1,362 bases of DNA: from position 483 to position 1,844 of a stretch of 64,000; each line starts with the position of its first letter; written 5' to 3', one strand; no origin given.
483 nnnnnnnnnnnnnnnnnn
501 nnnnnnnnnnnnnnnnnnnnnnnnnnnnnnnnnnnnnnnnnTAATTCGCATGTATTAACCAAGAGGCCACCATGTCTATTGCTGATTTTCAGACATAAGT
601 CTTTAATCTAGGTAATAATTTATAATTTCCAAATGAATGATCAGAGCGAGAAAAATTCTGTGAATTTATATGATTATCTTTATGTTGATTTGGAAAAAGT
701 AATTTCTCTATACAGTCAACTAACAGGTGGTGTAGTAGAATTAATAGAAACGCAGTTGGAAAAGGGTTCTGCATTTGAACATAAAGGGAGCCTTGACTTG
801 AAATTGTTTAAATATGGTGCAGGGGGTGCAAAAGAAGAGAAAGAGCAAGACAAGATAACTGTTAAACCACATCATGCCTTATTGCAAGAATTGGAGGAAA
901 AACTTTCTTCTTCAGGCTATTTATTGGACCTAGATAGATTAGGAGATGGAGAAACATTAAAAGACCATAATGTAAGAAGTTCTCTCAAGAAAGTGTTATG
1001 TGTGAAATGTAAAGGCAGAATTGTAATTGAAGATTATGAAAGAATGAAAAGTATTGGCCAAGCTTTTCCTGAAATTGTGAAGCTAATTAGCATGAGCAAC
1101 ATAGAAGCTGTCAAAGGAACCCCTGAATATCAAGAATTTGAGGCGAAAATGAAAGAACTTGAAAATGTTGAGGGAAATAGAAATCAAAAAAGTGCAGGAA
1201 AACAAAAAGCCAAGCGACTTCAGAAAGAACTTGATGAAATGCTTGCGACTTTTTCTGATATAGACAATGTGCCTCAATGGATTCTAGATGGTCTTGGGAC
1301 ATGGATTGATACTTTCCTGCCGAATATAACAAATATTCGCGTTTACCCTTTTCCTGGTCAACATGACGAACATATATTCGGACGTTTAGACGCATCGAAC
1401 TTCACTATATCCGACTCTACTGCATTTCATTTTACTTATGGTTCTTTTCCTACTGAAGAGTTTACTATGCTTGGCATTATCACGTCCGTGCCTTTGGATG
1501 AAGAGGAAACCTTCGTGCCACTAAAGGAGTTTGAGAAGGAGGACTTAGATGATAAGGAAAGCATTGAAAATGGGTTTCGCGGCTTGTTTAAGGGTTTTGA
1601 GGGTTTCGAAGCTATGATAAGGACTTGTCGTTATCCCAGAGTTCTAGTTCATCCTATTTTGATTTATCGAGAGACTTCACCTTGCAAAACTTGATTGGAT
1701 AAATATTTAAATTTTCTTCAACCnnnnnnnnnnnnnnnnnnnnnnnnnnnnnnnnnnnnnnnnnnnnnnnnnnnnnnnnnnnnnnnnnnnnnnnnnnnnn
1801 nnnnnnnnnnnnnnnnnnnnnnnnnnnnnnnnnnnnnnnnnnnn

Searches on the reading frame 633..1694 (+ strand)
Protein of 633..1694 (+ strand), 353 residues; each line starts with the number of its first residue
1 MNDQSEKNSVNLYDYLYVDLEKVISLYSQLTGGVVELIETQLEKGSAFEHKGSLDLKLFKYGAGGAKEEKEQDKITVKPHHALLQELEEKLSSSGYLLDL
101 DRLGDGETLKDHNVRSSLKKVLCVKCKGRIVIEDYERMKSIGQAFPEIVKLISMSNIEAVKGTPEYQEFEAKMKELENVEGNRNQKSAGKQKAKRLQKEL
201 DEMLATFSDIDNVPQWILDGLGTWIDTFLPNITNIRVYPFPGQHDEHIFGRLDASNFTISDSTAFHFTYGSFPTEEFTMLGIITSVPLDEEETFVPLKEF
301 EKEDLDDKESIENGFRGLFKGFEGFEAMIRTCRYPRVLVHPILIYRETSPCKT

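Call 3: search_protein_families(library=pfam, proteins=[window:633-1694:+], max_evalue=0.1)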
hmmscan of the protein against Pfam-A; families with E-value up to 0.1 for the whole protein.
window:633-1694:+ (353 aa): 1 family
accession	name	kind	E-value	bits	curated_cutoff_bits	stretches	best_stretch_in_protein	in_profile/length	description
PF19952.5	DUF6414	-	5.4e-23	82.6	25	1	12-345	1-283/283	Domain of unknown function (DUF6414)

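Call 4: search_protein_families(library=padloc, proteins=[window:633-1694:+], max_evalue=0.1)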
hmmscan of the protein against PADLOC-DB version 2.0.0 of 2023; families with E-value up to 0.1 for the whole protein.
window:633-1694:+ (353 aa): 0 families

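Call 6: search_protein_families(library=ncbifam, proteins=[window:633-1694:+], max_evalue=0.1)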
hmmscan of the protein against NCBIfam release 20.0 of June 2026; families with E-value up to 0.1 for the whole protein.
window:633-1694:+ (353 aa): 0 families

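Call 7: search_protein_families(library=phrogs, proteins=[window:633-1694:+], max_evalue=0.1)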
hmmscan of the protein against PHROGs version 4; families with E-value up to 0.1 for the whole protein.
window:633-1694:+ (353 aa): 2 families
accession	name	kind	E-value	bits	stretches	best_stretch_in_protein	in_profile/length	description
phrog_9699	-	unknown function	6e-12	46.4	2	3-93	2-93/270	-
phrog_22777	-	unknown function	0.045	14.5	0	10-39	9-39/173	-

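Call 11: find_homologous_proteins(query=window:633-1691:+)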
Query window:633-1691:+ (353 aa): 361 proteins with E <= 0.001 among 2868 candidates; the best 120 are listed.
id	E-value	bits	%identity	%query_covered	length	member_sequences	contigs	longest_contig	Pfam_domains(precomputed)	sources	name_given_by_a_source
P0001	1.0e-222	757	98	97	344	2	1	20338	PF19952.6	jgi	-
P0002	4.8e-189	646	81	100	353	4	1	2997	PF19952.6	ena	-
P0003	2.1e-185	634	80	100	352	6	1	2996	PF19952.6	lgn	-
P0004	1.2e-183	628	81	97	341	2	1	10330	PF19952.6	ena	-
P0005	1.2e-180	618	79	97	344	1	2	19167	PF19952.6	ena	-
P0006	1.0e-178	612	78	100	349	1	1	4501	PF19952.6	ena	-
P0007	2.0e-172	591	77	97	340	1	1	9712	PF19952.6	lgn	-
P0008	1.3e-161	556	70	97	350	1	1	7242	PF19952.6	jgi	-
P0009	2.0e-161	555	70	97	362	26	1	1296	PF19952.6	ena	-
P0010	4.9e-160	551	70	97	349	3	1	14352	PF19952.6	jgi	-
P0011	3.1e-159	548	68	98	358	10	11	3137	PF19952.6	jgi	jgi:hypothetical protein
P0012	6.0e-159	547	69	97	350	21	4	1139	PF19952.6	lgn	-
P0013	6.9e-159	547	69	97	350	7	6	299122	PF19952.6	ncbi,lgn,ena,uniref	ncbi:hypothetical protein [uncultured Halopseudomonas sp.]|uniref:DUF6414 family protein n=1 Tax=unc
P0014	1.7e-158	545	68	97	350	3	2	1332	PF19952.6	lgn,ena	-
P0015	2.7e-158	545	69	97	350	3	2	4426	PF19952.6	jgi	jgi:hypothetical protein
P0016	3.1e-158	545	69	97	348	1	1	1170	PF19952.6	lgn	-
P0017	3.6e-158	544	70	97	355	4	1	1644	PF19952.6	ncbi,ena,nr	ncbi:MAG TPA: hypothetical protein ENI73_00130 [Spirochaetes bacterium]|nr:hypothetical protein [Spi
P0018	5.1e-158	544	69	97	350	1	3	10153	PF19952.6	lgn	-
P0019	5.4e-158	544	68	97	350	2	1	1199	PF19952.6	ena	-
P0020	1.1e-157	543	68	97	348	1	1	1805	PF19952.6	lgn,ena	-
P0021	1.2e-157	543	68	97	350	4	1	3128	PF19952.6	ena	-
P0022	1.8e-157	542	68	97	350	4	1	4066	PF19952.6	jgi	-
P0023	2.2e-157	542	68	97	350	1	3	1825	PF19952.6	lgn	-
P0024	2.3e-157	542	69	97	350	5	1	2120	PF19952.6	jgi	jgi:hypothetical protein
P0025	3.3e-157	541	69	97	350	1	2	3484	PF19952.6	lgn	-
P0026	4.2e-157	541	69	97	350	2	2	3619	PF19952.6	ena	-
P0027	2.3e-156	538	67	97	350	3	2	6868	PF19952.6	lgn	-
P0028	2.7e-156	538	67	97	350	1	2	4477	PF19952.6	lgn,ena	-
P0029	4.4e-156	538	66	98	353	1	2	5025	PF19952.6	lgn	-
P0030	5.8e-156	537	67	97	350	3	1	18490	PF19952.6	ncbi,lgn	ncbi:MAG: hypothetical protein P8045_12355 [Candidatus Thiodiazotropha sp.]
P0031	1.2e-155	536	68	97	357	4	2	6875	PF19952.6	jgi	-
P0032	1.3e-155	536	67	97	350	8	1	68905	PF19952.6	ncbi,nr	ncbi:hypothetical protein N9J84_01080 [Porticoccaceae bacterium]|nr:hypothetical protein [Porticocca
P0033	1.3e-155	536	69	97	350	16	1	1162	PF19952.6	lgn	-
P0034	2.0e-155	535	69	97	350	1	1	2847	PF19952.6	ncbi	-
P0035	2.7e-155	535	68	97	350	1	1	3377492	PF19952.6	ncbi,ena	-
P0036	3.4e-155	535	67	97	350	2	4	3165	PF19952.6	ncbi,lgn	-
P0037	5.1e-155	534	67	97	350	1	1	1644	PF19952.6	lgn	-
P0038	1.6e-154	532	66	97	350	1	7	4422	PF19952.6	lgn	-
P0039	1.9e-154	532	65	97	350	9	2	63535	PF19952.6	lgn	-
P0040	2.1e-154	532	67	98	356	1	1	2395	PF19952.6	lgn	-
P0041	5.6e-154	531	66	99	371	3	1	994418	PF19952.6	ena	-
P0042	6.0e-154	530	67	97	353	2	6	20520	PF19952.6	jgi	-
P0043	6.2e-154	530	67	97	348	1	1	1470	PF19952.6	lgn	-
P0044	6.3e-154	530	67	97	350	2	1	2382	PF19952.6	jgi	-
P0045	8.9e-154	530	67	97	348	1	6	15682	PF19952.6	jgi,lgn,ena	-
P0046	1.1e-153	530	68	97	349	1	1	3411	PF19952.6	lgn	-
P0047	4.0e-153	528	67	97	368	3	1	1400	PF19952.6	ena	-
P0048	5.8e-153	527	67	97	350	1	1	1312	PF19952.6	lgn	-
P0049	4.2e-152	524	66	97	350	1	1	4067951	PF19952.6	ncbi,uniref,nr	ncbi:DUF6414 family protein [Thalassolituus hydrocarboniclasticus]|uniref:Uncharacterized protein n=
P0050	1.0e-151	523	66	96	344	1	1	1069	PF19952.6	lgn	-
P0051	2.4e-151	522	67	97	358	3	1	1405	PF19952.6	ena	-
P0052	2.5e-151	522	66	97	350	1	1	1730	PF19952.6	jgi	jgi:hypothetical protein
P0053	3.8e-151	521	66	97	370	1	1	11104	PF19952.6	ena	-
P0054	4.5e-151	521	66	97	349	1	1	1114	PF19952.6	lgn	-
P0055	4.8e-151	521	66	97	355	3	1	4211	PF19952.6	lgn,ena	-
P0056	5.3e-151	521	67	97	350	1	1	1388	PF19952.6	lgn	-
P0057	7.1e-151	520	66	97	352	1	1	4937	PF19952.6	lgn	-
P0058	7.7e-151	520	67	97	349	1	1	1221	PF19952.6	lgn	-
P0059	1.0e-150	520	65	97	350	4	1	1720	PF19952.6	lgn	-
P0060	1.3e-150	520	65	97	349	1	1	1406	PF19952.6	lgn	-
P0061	1.7e-150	519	64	97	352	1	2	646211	PF19952.6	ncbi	ncbi:DUF6414 family protein [Vibrio sp. WJH972]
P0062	1.1e-149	516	67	97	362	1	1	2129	PF19952.6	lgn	-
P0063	1.8e-149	516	64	97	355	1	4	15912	PF19952.6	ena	-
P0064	3.4e-149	515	65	97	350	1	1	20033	PF19952.6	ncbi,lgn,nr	ncbi:MAG: hypothetical protein PHZ02_13125 [Desulfocapsaceae bacterium]|nr:hypothetical protein [Des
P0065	1.3e-148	513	67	97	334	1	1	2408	PF19952.6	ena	-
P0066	1.5e-148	513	66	97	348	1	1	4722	PF19952.6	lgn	-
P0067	1.7e-148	513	64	97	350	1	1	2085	PF19952.6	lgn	-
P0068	2.2e-148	512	65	97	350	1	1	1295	PF19952.6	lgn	-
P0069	4.6e-148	511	66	97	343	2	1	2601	PF19952.6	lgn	-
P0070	8.9e-148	510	65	97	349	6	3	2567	PF19952.6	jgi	-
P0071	1.4e-147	510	66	97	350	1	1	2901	PF19952.6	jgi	jgi:hypothetical protein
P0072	2.5e-147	509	66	97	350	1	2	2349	PF19952.6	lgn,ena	-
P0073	3.4e-147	508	64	97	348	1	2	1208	PF19952.6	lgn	-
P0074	4.5e-147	508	65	97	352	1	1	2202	PF19952.6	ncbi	-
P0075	5.4e-147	508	65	97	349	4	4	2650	PF19952.6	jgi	jgi:hypothetical protein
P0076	7.0e-147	507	64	97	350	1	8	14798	PF19952.6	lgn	-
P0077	7.6e-147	507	66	97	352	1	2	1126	PF19952.6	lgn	-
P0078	1.1e-146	507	64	97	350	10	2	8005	PF19952.6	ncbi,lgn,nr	ncbi:MAG: hypothetical protein PHI11_15100 [Gallionella sp.]|nr:hypothetical protein [Gallionella sp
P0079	4.0e-146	505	65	97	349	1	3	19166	PF19952.6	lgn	-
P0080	4.6e-146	505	66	94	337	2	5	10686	PF19952.6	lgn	-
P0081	1.5e-145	503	63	97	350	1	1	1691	PF19952.6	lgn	-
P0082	1.6e-145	503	63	97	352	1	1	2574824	PF19952.6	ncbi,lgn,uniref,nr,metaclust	ncbi:hypothetical protein Sulku_1157 [Sulfuricurvum kujiense DSM 16994]|uniref:Uncharacterized prote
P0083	1.6e-145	503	64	97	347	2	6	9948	PF19952.6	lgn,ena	-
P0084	2.5e-145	502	64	97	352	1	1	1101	PF19952.6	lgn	-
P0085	2.6e-145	502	64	97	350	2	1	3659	PF19952.6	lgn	-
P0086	7.5e-145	501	64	97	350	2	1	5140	PF19952.6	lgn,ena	-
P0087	1.2e-144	500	62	97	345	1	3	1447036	PF19952.6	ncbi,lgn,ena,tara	tara:strand:+ start:6713 stop:7750 length:1038 start_codon:yes stop_codon:yes gene_type:complete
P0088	6.6e-144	497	63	97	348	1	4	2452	PF19952.6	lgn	-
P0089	1.7e-143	496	63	97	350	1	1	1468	PF19952.6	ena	-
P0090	2.7e-143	495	64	97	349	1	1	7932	PF19952.6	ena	-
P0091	2.7e-143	495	63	97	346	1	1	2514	PF19952.6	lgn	-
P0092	2.9e-143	495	60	97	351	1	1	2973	PF19952.6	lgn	-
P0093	6.7e-143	494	64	97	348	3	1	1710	PF19952.6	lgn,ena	-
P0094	9.6e-143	494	60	97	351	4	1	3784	PF19952.6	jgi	jgi:hypothetical protein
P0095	3.0e-142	492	63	97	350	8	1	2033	PF19952.6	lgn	-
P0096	4.2e-142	492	61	97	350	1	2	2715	PF19952.6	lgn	-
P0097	1.4e-141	490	64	97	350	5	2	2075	PF19952.6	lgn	-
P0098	1.9e-140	486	61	97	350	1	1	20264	PF19952.6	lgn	-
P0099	1.3e-136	473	63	97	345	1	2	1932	PF19952.6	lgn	-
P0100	2.5e-136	473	63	97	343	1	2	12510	PF19952.6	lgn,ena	-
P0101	3.0e-136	472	61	97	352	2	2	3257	PF19952.6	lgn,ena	-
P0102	9.3e-136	471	62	97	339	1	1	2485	PF19952.6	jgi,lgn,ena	-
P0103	3.5e-135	469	67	87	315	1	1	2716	PF19952.6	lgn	-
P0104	7.0e-134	465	60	97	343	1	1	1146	PF19952.6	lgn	-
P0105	6.1e-133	461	62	93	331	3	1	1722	PF19952.6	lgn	-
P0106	3.1e-132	459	60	97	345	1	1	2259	PF19952.6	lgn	-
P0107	6.1e-132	458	60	97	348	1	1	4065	PF19952.6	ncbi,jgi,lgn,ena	-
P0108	3.2e-129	449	57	97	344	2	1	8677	PF19952.6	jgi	jgi:hypothetical protein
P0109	6.6e-129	448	62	91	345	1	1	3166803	PF19952.6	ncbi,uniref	ncbi:hypothetical protein [Marinospirillum sp.]|uniref:DUF6414 family protein n=1 Tax=Marinospirillu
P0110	1.1e-128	447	57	97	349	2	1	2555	PF19952.6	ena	-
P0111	2.6e-125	436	58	97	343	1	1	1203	PF19952.6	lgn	-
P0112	7.5e-125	435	57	96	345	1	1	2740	PF19952.6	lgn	-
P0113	2.9e-119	416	54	97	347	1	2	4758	PF19952.6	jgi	-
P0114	1.1e-116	408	54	97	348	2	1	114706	PF19952.6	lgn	-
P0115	1.5e-114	401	53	95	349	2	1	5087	PF19952.6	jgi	jgi:hypothetical protein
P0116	2.4e-114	400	67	72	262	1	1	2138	PF19952.6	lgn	-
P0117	3.3e-114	400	53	97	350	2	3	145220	PF19952.6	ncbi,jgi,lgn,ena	jgi:hypothetical protein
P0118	5.9e-113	396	51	97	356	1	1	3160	PF19952.6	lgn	-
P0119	8.5e-113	395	53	96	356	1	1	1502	PF19952.6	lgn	-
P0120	8.5e-113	395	52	97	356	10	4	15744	PF19952.6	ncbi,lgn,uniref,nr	ncbi:hypothetical protein LOF27_08865 [Xanthomonas euvesicatoria]|uniref:DUF6414 family protein n=1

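Call 13: find_related_loci(query=window:633-1691:+, collection=genome_contigs, flank=10000)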
Query window:633-1691:+ (353 aa) in genome_contigs; peptide patterns used: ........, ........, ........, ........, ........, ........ (x = any residue, [..] = any of these).
133 stretches matched a pattern, but none encodes a relative of the query by tblastn (E <= 1e-3).

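Call 14: find_encoding_contigs(protein=P0001, flank=10000, max_places=4)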
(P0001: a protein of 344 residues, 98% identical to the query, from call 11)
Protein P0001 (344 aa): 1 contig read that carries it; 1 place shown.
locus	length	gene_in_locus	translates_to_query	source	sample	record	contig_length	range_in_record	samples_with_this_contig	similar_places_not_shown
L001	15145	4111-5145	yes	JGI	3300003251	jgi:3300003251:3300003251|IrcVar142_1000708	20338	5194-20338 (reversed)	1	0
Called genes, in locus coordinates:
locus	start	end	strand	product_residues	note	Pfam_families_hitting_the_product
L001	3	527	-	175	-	?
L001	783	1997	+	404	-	PF22807:TrAA12, PF23500:DUF7133, PF07995:GSDH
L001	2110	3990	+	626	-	PF13667:ThiC-associated, PF01964:ThiC_Rad_SAM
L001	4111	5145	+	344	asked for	PF19952:DUF6414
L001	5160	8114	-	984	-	PF04313:HSDR_N, PF04851:ResIII, PF00270:DEAD, PF18766:SWI2_SNF2, PF22679:T1R_D3-like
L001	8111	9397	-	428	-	PF01420:Methylase_S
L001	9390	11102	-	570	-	PF12161:HsdM_N, PF02384:N6_Mtase, PF07669:Eco57I (weak)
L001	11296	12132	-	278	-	-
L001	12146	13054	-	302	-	PF04343:DUF488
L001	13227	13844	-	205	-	PF26887:Phage_T4_End_IV (weak)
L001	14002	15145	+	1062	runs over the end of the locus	PF25596:CPSase_L_D1, PF02786:CPSase_L_D2, PF02787:CPSase_L_D3, PF25596:CPSase_L_D1, PF02786:CPSase_L_D2, PF02222:ATP-grasp, PF07478:Dala_Dala_lig_C, PF02142:MGS, +6 more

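Call 17: find_related_loci(query=A1, collection=genome_contigs, flank=10000)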
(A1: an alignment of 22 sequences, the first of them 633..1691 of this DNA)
Query A1 (353 aa) in genome_contigs; peptide patterns used: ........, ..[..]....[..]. (x = any residue, [..] = any of these).
31 stretches matched a pattern; 25 encode a relative of the query (tblastn E <= 1e-3); 24 distinct loci.
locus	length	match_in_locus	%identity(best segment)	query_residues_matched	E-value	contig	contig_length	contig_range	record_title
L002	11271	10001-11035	67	9-353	2e-163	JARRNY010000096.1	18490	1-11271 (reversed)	MAG: Candidatus Thiodiazotropha sp. isolate Spart_136_MAG scaffold_396, whole genome shotgun sequence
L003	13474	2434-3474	69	4-350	6e-162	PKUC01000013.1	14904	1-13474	MAG: Desulfuromonas sp. isolate BM508 sc_2469, whole genome shotgun sequence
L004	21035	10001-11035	68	9-353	2e-161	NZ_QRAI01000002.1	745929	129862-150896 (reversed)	Saccharophagus sp. K07 contig_0000002, whole genome shotgun sequence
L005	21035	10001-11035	68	9-353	4e-161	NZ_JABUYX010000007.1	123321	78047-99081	Halomonas citrativorans strain FME63 NODE_7_length_123321_cov_227.253, whole genome shotgun sequence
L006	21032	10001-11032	64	10-353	7e-158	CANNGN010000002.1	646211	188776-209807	uncultured Vibrio sp. isolate 4-972.fasta genome assembly, contig: NODE_2, whole genome shotgun sequence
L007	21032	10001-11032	67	10-353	8e-158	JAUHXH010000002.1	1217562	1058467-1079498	MAG: Gammaproteobacteria bacterium isolate 2_bin.53 NODE_3_length_1217562_cov_2.461789, whole genome shotgun sequence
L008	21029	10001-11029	68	10-352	2e-155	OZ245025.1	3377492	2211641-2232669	MAG: Candidatus Poriferihabitaceae bacterium isolate db9d41a4-26f4-4aa5-bd78-b0727af5b05e genome assembly, chromosome: 1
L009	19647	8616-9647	65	10-353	1e-146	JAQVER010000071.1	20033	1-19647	MAG: Desulfocapsaceae bacterium isolate STE_14 NODE_5942_length_20033_cov_3.809253_Sandtown_E, whole genome shotgun sequ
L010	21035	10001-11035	62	10-353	2e-146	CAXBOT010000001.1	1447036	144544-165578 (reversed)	MAG TPA_asm: uncultured Alphaproteobacteria bacterium isolate ERR2762188_binner12_Refined_81 genome assembly, contig: ER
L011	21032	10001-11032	67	10-353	4e-144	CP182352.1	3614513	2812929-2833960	MAG: Halarcobacter sp. isolate FB10N2-1 chromosome, complete genome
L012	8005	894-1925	64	10-353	1e-143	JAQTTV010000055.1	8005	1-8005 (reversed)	MAG: Gallionella sp. isolate STB_49 NODE_25218_length_8005_cov_224.156385_Sandtown_B, whole genome shotgun sequence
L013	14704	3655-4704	63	4-353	7e-143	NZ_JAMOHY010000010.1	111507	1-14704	Stutzerimonas stutzeri strain V81 52PstStvem81gv22C010, whole genome shotgun sequence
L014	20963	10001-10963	62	10-330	2e-124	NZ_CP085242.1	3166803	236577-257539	Marinospirillum sp. strain ABH-597 chromosome, complete genome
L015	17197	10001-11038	48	8-350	1e-113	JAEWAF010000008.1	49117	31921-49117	MAG: Proteobacteria bacterium isolate OH_PBB_2 k127_383226, whole genome shotgun sequence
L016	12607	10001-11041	49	7-350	1e-111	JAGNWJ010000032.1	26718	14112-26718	MAG: Rhizobacter sp. isolate Go_SlAct_bin_45 Go_SlAct_6135_length_26718_cov_136.392238, whole genome shotgun sequence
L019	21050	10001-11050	52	3-352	6e-122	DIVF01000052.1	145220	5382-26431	MAG TPA_asm: Micavibrio sp. UBA6139 UBA6139_contig_4023, whole genome shotgun sequence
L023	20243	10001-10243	38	12-100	1e-7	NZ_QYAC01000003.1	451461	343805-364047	Leucobacter chromiireducens subsp. solipictus strain TAN 31504 Scaffold3, whole genome shotgun sequence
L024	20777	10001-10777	25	12-283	4e-7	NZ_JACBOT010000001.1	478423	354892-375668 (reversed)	Brevibacterium sp. UCMA 11754 tig00000004, whole genome shotgun sequence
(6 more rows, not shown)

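Call 29: predict_structure(alignment_id=A1)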
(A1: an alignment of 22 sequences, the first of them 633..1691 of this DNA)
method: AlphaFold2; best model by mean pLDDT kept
length: 353 residues; sequences in the alignment: 22
mean_pLDDT: 64.8   pTM: 0.57
mean pLDDT of the five models: 64.8, 51.2, 47.6, 43.7, 40.0
residues with pLDDT >= 90: 39; 70-90: 127; 50-70: 77; < 50: 110
segments of 3 or more residues with pLDDT < 50: 1-9, 40-78, 208-214, 265-273, 294-334
pLDDT, mean of each block of 10 residues (from residue 1): 38 77 86 63 35 27 28 43 85 94 87 91 90 69 61 59 81 83 81 87 65 49 56 78 77 70 46 69 81 46 45 38 39 65 81 47
secondary structure, 60 per line:
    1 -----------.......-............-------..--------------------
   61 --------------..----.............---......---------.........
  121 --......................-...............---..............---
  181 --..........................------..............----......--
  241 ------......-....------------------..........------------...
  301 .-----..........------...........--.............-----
elements in order: E12-18 H20-31 H81-93 E97-99 H112-120 E123-134 H135-144 H146-160 H164-177 H183-208 H215-228 E233-238 E247-252 E276-285 H298-301 H307-316 H323-333 E336-348
